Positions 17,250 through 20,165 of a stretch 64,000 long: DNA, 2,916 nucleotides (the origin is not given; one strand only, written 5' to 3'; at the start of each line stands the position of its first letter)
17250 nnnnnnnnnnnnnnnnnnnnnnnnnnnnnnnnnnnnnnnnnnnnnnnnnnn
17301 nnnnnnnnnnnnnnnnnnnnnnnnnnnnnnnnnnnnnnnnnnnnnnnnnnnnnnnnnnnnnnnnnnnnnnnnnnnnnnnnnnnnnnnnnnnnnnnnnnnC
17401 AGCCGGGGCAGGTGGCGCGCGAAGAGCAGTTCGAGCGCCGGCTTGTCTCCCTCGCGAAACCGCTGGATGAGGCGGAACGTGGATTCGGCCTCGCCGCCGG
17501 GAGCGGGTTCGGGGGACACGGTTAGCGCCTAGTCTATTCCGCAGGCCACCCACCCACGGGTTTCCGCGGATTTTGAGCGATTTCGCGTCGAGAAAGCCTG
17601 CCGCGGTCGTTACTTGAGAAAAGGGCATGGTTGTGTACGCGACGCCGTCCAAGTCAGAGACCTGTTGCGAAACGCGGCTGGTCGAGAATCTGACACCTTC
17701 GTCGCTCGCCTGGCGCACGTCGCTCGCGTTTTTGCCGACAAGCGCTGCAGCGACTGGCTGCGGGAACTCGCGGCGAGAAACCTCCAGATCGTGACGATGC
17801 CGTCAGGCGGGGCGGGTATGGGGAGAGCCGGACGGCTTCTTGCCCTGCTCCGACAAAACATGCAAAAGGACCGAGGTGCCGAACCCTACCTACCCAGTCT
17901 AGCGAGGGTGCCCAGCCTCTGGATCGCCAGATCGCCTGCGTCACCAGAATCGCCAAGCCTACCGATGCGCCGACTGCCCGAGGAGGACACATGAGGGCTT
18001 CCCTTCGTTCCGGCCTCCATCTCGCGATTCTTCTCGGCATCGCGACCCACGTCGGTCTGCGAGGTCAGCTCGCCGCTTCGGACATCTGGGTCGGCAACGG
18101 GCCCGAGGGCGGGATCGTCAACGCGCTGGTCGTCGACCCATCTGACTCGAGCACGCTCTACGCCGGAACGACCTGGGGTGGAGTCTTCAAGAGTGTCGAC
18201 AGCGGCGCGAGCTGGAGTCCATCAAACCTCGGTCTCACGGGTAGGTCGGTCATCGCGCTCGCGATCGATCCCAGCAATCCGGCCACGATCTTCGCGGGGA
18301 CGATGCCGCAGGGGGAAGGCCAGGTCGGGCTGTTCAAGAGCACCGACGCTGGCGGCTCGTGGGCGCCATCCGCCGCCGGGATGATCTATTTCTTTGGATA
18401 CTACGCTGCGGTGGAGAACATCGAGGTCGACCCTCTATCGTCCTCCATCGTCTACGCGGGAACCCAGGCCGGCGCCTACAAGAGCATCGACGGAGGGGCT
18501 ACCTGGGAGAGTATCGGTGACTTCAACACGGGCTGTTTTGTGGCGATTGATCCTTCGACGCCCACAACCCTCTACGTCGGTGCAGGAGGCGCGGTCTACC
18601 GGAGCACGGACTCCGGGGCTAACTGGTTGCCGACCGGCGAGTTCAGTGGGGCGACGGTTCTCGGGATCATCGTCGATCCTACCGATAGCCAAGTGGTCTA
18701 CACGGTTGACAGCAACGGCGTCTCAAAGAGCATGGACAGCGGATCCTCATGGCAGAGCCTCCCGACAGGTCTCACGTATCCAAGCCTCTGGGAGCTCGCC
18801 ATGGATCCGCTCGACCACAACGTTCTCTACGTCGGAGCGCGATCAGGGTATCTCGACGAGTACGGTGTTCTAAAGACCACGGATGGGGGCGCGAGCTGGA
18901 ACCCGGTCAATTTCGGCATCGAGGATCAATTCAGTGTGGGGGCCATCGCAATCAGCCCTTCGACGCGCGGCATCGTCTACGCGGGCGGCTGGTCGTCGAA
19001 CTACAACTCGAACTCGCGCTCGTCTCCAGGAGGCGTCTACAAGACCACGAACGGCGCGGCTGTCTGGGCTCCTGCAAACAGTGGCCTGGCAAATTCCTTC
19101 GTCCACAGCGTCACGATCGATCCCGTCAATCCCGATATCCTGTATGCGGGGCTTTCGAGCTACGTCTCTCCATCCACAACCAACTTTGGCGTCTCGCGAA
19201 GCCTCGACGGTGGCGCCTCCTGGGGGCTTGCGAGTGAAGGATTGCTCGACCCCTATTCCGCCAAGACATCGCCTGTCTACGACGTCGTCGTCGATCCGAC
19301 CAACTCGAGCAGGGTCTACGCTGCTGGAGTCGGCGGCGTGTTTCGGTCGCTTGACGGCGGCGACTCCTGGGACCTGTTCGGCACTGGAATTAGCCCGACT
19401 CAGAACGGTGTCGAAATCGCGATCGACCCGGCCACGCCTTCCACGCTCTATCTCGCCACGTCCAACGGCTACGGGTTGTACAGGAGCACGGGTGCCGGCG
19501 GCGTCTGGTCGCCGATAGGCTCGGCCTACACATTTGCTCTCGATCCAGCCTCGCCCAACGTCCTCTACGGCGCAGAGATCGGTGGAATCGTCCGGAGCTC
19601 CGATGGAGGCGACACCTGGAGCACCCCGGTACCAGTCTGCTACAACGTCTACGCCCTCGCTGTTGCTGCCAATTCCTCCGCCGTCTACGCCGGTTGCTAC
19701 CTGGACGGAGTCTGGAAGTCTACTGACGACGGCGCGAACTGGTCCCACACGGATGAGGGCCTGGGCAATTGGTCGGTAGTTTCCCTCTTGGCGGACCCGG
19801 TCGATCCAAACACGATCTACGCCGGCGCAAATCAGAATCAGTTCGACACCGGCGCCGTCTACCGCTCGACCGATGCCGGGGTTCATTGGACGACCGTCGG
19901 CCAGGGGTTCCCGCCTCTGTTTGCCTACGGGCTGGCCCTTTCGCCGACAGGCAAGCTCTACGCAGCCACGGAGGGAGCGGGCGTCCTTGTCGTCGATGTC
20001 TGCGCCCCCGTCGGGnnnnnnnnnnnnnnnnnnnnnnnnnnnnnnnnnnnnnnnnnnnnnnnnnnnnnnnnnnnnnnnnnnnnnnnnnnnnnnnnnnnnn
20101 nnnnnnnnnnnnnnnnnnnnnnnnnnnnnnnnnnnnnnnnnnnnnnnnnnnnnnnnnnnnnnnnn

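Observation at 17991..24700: Roughly 2,200-aa secreted mosaic protein combining a BNR propeller, plant-type LRRs, FN3 and two streptogramin-lyase-like propellers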

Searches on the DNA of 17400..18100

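Call 94: search_rna_families(source=window, start=17400, end=18100, threshold=evalue, max_evalue=1)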
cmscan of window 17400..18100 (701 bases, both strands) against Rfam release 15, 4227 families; matches with E-value up to 1: 0.
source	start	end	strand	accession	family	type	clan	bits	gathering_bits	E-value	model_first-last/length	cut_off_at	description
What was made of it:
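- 17520..17990 (.): 471-bp divergent intergenic region between the ECF sigma start and the giant gene; GAGGAGG Shine-Dalgarno at about 17979-17985. No Rfam match (call 94).
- Tried and rejected: No Rfam family (call 94).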

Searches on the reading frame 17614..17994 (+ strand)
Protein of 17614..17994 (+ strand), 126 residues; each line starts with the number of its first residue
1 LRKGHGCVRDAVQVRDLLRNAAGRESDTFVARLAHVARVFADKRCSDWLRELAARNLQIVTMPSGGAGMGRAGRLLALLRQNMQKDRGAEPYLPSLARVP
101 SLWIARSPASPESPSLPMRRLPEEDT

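Call 34: search_protein_families(library=pfam, proteins=[window:17614-17994:+], max_evalue=0.001)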
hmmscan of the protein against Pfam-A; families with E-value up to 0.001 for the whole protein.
window:17614-17994:+ (126 aa): 0 families
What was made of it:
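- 17520..17990 (.): The 126-aa ORF 17614-17994 has no Pfam hit (call 34).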

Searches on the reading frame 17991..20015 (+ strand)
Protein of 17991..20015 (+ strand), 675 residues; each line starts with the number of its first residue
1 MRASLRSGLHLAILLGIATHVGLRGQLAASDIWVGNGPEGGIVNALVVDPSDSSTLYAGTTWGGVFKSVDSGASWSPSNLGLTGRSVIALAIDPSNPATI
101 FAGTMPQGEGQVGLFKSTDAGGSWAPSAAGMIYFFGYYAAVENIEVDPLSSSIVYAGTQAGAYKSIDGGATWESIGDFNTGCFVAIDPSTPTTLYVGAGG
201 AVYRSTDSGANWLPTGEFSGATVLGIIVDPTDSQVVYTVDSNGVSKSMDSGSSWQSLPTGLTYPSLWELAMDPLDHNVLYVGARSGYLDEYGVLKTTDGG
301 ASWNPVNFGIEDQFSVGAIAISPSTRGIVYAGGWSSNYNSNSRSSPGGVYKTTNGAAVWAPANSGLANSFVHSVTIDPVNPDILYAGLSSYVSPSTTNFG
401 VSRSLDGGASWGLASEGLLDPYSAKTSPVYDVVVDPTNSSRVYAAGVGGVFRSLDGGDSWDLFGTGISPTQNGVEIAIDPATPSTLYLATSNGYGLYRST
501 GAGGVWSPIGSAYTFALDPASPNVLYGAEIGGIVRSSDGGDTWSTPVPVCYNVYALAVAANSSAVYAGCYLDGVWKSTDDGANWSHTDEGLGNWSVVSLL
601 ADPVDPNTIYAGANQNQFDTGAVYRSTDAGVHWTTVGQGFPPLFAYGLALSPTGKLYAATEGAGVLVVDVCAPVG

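Call 7: search_protein_families(library=pfam, proteins=[window:17991-20015:+], max_evalue=0.01)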
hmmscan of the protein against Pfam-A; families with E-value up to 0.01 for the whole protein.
seq(675 aa): 3 families
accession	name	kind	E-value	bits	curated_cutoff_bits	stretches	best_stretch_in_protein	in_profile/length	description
PF15902.12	Sortilin-Vps10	-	4.6e-25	88.8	33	4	201-306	2-112/446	Sortilin, neurotensin receptor 3,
PF02012.26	BNR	-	7.9e-07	28.6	27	0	163-173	1-11/12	BNR/Asp-box repeat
PF14870.12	PSII_BNR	-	0.00012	21.9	27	0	585-635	85-139/303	Photosynthesis system II assembly factor YCF48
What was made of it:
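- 18078..20015 (+): Tandem seven-bladed Asp-box (BNR) beta-propellers, GH74-like fold, 13 Asp-boxes (aa 30-675). Pfam Sortilin-Vps10 and BNR (call 7).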

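Call 8: search_protein_families(library=ncbifam, proteins=[window:17991-20015:+], max_evalue=0.01)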
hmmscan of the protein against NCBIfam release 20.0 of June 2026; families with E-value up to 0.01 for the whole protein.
seq(675 aa): 4 families
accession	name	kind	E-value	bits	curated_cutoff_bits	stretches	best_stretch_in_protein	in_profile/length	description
NF045728.1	glycosyl_F510_1955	equivalog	5.5e-57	192.9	175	7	64-246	73-245/246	F510_1955 family glycosylhydrolase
NF010237.0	PRK13684.1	equivalog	1.6e-06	27.4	326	0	586-635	113-166/334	photosynthesis system II assembly factor Ycf48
NF052228.1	T9SS_PorZ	equivalog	2e-05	23.2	260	0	409-451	356-400/757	type IX secretion system anionic LPS delivery protein PorZ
NF053688.1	BamI_Bacteroidota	equivalog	0.00011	21.6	370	0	191-256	218-284/452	BamI family beta-barrel-assembly machinery protein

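Call 17: search_solved_structures(query=window:18075-20015:+, max_evalue=0.001)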
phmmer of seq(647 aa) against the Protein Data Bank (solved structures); distinct sequences matched with E-value up to 0.001: 15.
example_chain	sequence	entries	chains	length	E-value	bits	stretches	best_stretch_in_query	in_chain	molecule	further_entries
3b7f_A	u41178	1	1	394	2e-15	59.8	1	9-55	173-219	Glycosyl hydrolase, BNR repeat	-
5jwz_A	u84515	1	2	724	6.2e-11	44.9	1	460-639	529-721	Cellulose-binding family II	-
7kn8_A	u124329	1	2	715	8.3e-11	44.5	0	507-609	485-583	Cellulase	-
2cn3_A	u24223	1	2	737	2.3e-09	39.8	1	418-506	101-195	BETA-1,4-XYLOGLUCAN HYDROLASE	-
2cn2_A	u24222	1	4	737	2.4e-09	39.7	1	418-506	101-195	BETA-1,4-XYLOGLUCAN HYDROLASE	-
6p2m_A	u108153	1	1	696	7e-09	38.1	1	12-277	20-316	Type 3a cellulose-binding domain protein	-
5fkq_A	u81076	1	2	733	7.4e-09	38.1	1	12-179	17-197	ENDO-1,4-BETA-GLUCANASE/XYLOGLUCANASE, PUTATIVE, GLY74A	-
5fkt_A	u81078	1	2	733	9.2e-09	37.8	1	12-179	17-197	ENDO-1,4-BETA-GLUCANASE/XYLOGLUCANASE, GLY74A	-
5fkr_A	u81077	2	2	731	1.1e-08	37.5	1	12-179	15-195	ENDO-1,4-BETA-GLUCANASE/XYLOGLUCANASE, PUTATIVE, GLY74A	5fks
6mgl_A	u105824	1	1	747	1.7e-08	36.9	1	8-156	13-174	Xyloglucanase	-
6mgj_A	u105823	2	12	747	1.9e-08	36.7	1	8-156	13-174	Xyloglucanase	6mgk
6p2o_A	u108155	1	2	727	7.6e-08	34.7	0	444-483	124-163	Xyloglucanase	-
6p2n_A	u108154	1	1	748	5.7e-07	31.8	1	8-156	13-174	Xyloglucanase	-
6p2k_A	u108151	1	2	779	1e-06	31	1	4-185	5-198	Fibronectin type III domain-containing protein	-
4lgn_A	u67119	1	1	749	0.0001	24.4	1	11-255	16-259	Cellulose-binding, family II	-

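Call 51: predict_structure(alignment_id=A1)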
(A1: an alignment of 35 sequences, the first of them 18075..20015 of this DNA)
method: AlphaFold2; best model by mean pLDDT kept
length: 647 residues; sequences in the alignment: 35
mean_pLDDT: 90.2   pTM: 0.88
mean pLDDT of the five models: 90.2, 88.9, 86.9, 86.8, 86.3
residues with pLDDT >= 90: 460; 70-90: 149; 50-70: 23; < 50: 15
segments of 3 or more residues with pLDDT < 50: 310-315, 363-367
pLDDT, mean of each block of 10 residues (from residue 1): 81 92 97 93 95 91 98 90 89 97 85 96 97 96 95 92 97 95 95 92 96 93 92 81 96 80 90 94 89 96 83 58 96 90 93 95 53 91 90 84 96 95 96 93 92 95 87 96 94 92 93 93 84 93 93 92 88 93 76 84 92 88 94 90 64
secondary structure, 60 per line:
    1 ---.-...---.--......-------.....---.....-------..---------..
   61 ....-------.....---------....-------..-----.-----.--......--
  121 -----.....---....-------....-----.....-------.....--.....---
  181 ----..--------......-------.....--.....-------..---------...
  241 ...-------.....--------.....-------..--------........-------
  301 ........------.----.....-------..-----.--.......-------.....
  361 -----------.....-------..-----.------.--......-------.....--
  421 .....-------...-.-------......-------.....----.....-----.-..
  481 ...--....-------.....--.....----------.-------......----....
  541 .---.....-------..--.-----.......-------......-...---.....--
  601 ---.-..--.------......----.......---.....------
elements in order: E6-8 E15-20 E28-32 E36-40 E59-64 E72-76 E86-89 E113-118 E126-130 E134-137 E145-148 E154-158 E166-170 E173-177 E195-200 E208-212 E215-219 E238-243 E251-255 E264-268 E286-293 E301-308 E320-324 E342-348 E356-360 E372-376 E401-406 E414-418 E421-425 E433-435 E445-450 E458-462 E467-471 E479-483 E486-489 E497-501 E504-508 E527-532 E537-541 E545-549 E567-573 E581-586 E594-598 E617-622 E627-633 E637-641
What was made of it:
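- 18078..20015 (+): AF2 pLDDT 90.2, pTM 0.88 (call 51).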

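Call 53: fold_search(model_id=the predicted structure, library=pdb)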
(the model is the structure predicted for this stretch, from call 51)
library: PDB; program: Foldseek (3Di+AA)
matches with E <= 10: 1930; with E <= 0.001: 1685
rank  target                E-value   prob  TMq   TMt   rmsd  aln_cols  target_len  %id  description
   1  5fkq_A                3.2e-34  1.00  0.73  0.66   5.6       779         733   20  Unraveling the first step of xyloglucan degradation by the soil saprophyte Cellvibrio japonicus through the functional (released 2015-11-04)
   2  5fkr                  7.2e-33  1.00  0.74  0.66   5.4       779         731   20  Unraveling the first step of xyloglucan degradation by the soil saprophyte Cellvibrio japonicus through the functional a (released 2015-11-25)
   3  6p2n                  7.9e-33  1.00  0.71  0.63   6.1       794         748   20  Crystal structure of Paenibacillus graminis GH74 (PgGH74) (released 2019-07-31)
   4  6p2o_A                1.0e-32  1.00  0.74  0.67   5.5       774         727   21  Crystal structure of Streptomyces rapamycinicus GH74 in complex with xyloglucan fragments XLLG and XXXG (released 2019-07-31)
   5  6mgl_A                1.3e-32  1.00  0.72  0.63   6.2       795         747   20  Crystal structure of the catalytic domain from GH74 enzyme PoGH74 from Paenibacillus odorifer, D60A mutant in complex  (released 2019-01-23)
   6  6mgj_A                1.7e-32  1.00  0.70  0.62   6.4       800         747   20  Crystal structure of the catalytic domain from GH74 enzyme PoGH74 from Paenibacillus odorifer, apoenzyme (released 2019-01-23)
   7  2cn2_A                3.3e-32  1.00  0.72  0.67   5.6       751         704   18  Crystal Structures of Clostridium thermocellum Xyloglucanase (released 2006-05-22)
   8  5fkq_B                5.8e-32  1.00  0.73  0.66   5.5       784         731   20  Unraveling the first step of xyloglucan degradation by the soil saprophyte Cellvibrio japonicus through the functional (released 2015-11-04)
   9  5jwz_A                8.0e-32  1.00  0.71  0.65   5.8       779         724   20  Structure of a Putative Xyloglucanase from the Cellulolytic Bacteria Streptomyces sp. SirexAA-E (released 2016-06-01)
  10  4lgn                  8.4e-32  1.00  0.74  0.66   5.6       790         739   20  The structure of Acidothermus cellulolyticus family 74 glycoside hydrolase (released 2013-12-11)
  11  5fkt_B                1.7e-31  1.00  0.73  0.66   5.6       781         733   20  Unraveling the first step of xyloglucan degradation by the soil saprophyte Cellvibrio japonicus through the functional (released 2015-11-04)
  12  5fkt_A                2.2e-31  1.00  0.74  0.66   5.5       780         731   20  Unraveling the first step of xyloglucan degradation by the soil saprophyte Cellvibrio japonicus through the functional (released 2015-11-04)
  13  5jwz_B                4.0e-31  1.00  0.71  0.65   5.7       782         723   20  Structure of a Putative Xyloglucanase from the Cellulolytic Bacteria Streptomyces sp. SirexAA-E (released 2016-06-01)
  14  6p2m_A                1.2e-30  1.00  0.71  0.67   5.8       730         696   20  Crystal structure of the Caldicellulosiruptor lactoaceticus GH74 (ClGH74a) enzyme in complex with LLG xyloglucan (released 2019-07-31)
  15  2cn3_A                1.6e-30  1.00  0.71  0.64   5.8       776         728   18  Crystal Structures of Clostridium thermocellum Xyloglucanase (released 2006-05-22)
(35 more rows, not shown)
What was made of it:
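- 18078..20015 (+): The top 25 Foldseek PDB hits are all GH74, mostly TM about 0.7 (call 53).
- On Glycoside hydrolase family 74: The top 25 PDB matches are GH74 (calls 51, 53).
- Closest known: GH74 xyloglucanases. Same: The top 25 fold matches are all GH74, mostly TM about 0.7 (call 53).
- Tandem propeller model, pLDDT 90.2, with GH74 as the top 25 fold matches (calls 51, 53).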
